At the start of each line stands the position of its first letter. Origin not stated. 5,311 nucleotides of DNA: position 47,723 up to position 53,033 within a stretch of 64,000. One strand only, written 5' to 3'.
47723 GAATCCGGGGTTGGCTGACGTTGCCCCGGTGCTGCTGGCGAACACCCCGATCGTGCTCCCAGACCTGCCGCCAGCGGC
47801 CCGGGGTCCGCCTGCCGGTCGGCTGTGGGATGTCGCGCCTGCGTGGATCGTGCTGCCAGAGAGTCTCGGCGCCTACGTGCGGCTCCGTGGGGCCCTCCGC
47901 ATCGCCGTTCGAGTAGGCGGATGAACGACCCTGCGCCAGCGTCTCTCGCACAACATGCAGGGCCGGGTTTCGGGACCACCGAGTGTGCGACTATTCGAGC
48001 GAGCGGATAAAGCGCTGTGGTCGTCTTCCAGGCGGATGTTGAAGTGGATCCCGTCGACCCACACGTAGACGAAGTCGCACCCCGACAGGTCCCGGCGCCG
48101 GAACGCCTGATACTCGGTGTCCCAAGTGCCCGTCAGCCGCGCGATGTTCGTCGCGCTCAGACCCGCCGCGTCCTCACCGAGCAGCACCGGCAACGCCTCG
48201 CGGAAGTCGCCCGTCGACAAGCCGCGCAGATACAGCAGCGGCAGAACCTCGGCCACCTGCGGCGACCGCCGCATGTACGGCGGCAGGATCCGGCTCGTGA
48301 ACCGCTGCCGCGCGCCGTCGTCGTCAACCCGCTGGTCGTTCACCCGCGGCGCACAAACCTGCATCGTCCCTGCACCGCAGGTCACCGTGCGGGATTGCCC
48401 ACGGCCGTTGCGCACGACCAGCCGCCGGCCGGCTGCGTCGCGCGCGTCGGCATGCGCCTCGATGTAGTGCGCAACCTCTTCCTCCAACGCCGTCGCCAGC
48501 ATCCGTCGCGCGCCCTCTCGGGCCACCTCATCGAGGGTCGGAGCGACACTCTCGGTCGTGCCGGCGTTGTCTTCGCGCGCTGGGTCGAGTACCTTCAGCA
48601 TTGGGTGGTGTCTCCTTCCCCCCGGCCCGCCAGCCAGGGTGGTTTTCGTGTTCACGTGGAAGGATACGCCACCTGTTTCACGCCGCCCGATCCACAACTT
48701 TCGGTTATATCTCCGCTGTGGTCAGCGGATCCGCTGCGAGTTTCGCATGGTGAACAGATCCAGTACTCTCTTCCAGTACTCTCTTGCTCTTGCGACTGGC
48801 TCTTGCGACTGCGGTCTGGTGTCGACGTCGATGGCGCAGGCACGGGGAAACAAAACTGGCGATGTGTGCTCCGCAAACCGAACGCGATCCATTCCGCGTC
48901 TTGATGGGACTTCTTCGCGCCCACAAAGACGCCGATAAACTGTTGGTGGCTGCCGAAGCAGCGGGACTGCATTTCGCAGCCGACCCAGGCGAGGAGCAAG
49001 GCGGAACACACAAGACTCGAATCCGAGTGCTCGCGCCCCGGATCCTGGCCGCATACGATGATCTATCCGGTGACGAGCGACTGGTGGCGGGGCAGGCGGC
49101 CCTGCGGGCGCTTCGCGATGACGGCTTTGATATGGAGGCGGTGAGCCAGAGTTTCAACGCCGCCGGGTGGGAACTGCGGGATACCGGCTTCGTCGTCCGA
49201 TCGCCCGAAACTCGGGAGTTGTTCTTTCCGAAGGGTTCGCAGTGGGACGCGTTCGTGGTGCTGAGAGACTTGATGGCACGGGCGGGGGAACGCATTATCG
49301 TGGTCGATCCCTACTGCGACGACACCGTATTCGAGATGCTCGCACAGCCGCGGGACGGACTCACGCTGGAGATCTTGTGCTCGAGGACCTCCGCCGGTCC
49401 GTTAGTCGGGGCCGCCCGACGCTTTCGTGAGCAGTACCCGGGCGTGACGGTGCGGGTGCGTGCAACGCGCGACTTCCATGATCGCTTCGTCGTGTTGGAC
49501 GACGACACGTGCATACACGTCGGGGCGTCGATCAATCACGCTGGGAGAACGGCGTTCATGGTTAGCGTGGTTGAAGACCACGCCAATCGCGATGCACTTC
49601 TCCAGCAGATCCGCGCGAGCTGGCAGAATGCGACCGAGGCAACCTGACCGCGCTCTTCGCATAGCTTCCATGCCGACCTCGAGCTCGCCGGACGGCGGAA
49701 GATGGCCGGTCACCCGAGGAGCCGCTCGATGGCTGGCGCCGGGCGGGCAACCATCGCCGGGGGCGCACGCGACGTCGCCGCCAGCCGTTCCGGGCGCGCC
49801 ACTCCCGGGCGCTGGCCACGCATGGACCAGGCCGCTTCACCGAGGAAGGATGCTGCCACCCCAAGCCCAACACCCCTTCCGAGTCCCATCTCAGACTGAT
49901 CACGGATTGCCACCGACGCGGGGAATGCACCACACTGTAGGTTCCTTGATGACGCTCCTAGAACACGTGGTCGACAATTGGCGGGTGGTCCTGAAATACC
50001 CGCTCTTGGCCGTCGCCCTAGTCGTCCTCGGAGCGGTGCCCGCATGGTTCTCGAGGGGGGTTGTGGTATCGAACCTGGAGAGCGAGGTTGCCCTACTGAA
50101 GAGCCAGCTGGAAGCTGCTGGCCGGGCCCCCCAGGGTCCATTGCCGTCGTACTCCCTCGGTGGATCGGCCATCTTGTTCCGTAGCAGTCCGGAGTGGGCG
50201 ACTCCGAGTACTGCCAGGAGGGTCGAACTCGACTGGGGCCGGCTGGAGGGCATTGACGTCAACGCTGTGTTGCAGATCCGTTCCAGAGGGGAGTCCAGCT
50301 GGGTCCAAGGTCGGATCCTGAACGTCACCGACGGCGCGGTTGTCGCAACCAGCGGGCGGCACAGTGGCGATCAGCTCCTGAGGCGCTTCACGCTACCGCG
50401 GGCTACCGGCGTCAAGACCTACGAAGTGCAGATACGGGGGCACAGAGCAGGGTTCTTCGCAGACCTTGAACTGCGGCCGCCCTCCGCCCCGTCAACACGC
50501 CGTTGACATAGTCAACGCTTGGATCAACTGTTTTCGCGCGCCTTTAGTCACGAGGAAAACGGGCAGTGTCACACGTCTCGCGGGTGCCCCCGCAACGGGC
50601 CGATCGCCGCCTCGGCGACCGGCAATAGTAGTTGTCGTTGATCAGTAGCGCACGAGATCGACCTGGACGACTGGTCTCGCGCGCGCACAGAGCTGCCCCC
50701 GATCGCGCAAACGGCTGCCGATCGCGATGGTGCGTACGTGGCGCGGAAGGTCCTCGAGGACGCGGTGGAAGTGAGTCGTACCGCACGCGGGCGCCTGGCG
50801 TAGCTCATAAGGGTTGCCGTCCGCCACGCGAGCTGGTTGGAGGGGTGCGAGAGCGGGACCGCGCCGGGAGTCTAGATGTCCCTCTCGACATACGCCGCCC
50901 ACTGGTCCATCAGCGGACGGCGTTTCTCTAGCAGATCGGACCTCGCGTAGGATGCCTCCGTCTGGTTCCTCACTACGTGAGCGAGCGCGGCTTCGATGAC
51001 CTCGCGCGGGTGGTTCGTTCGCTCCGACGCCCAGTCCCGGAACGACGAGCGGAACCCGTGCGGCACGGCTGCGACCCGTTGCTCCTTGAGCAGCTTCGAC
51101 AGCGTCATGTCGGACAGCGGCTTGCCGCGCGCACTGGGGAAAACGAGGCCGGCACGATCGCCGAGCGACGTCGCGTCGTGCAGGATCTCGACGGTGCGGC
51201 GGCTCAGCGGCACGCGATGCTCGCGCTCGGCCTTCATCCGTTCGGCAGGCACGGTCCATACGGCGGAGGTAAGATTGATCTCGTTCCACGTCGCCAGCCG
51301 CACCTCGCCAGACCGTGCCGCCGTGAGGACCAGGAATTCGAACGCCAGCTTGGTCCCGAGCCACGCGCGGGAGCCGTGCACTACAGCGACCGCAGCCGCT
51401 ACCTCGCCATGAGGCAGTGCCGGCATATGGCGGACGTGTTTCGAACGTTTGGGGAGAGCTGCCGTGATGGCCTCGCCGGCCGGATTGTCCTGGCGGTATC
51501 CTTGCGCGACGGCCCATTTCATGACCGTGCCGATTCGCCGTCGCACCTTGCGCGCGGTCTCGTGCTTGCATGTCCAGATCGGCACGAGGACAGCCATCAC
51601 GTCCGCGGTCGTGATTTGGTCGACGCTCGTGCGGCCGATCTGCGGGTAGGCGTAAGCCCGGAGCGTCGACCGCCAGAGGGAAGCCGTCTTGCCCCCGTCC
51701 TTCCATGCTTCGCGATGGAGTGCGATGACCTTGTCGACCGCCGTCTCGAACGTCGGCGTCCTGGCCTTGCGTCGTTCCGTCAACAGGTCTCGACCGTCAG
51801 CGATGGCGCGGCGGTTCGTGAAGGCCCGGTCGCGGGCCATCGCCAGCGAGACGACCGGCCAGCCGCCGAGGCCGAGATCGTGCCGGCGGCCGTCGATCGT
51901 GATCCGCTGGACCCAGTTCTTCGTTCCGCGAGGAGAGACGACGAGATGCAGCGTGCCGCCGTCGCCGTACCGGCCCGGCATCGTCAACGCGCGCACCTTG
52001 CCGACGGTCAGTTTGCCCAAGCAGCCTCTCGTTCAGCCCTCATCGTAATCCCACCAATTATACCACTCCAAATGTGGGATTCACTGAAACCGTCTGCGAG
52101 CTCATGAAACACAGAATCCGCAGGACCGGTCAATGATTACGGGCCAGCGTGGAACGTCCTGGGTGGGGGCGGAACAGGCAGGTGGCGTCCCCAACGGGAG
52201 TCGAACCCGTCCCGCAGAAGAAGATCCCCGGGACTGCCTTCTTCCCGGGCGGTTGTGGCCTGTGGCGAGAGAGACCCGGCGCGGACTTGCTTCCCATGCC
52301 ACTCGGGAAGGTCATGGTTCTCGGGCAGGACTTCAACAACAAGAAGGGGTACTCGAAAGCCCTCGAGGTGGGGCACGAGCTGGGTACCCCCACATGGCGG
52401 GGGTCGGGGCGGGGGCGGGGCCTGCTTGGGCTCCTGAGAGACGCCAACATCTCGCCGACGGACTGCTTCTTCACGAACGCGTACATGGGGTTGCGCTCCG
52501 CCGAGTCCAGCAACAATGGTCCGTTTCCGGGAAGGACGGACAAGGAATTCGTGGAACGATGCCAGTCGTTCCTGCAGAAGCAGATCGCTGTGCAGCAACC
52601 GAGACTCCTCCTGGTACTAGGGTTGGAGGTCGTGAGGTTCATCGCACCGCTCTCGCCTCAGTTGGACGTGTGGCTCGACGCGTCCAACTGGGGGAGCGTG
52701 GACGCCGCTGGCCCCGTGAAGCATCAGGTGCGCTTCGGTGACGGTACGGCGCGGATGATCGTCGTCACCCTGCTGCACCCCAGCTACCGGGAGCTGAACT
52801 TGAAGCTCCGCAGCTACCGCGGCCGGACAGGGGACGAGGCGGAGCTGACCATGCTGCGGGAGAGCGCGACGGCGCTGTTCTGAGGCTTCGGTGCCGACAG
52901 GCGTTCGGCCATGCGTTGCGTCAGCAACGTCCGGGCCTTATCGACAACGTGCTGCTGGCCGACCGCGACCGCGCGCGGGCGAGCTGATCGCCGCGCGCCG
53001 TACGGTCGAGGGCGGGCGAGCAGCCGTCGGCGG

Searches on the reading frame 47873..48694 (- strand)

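Call 100: search_protein_families(library=pfam, proteins=[window:47873-48694:-], max_evalue=0.0001)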
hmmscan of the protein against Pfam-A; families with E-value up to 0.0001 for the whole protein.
window:47873-48694:- (273 aa): 1 family
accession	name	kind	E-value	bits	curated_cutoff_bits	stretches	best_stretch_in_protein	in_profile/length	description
PF00872.24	Transposase_mut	-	3.2e-18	66.2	21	1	50-223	18-174/379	Transposase, Mutator family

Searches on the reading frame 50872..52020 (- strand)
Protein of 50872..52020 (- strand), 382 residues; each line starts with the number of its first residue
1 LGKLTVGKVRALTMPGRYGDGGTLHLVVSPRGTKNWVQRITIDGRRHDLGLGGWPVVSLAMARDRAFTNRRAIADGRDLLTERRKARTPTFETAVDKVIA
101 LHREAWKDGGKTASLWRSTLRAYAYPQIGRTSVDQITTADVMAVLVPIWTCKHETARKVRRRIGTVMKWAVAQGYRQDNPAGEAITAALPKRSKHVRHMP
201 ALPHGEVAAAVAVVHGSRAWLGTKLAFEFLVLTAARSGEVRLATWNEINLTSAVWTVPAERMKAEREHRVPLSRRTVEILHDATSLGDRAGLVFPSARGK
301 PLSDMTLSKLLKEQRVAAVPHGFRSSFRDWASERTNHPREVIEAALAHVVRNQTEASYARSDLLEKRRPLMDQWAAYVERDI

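Call 31: search_protein_families(library=pfam, proteins=[window:50872-52020:-], max_evalue=0.01)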
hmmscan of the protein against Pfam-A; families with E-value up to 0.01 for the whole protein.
window:50872-52020:- (382 aa): 3 families
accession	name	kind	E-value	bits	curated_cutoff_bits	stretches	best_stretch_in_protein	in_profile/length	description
PF22022.2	Phage_int_M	-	3.7e-25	88.4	27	1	91-182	1-91/96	Phage integrase central domain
PF00589.27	Phage_integrase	-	1.9e-16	60.7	27.1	1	206-362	7-169/172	Phage integrase family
PF13356.12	Arm-DNA-bind_3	-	3.5e-16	59.5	27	1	4-86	1-83/83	Arm DNA-binding domain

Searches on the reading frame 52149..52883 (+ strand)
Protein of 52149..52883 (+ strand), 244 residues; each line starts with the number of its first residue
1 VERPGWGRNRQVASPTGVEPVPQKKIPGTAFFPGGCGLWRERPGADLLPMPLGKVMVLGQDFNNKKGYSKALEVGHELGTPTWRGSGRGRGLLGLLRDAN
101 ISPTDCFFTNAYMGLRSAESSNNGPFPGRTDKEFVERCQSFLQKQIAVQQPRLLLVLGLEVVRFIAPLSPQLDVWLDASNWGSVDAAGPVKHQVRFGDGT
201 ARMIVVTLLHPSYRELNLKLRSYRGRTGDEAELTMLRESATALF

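Call 31: search_protein_families(library=pfam, proteins=[window:52149-52883:+], max_evalue=0.01)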
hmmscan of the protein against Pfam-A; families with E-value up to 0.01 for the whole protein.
window:52149-52883:+ (244 aa): 1 family
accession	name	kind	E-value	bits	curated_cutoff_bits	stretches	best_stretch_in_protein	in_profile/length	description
PF03167.25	UDG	-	1.3e-07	32.2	24.3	1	89-217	33-124/141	Uracil DNA glycosylase superfamily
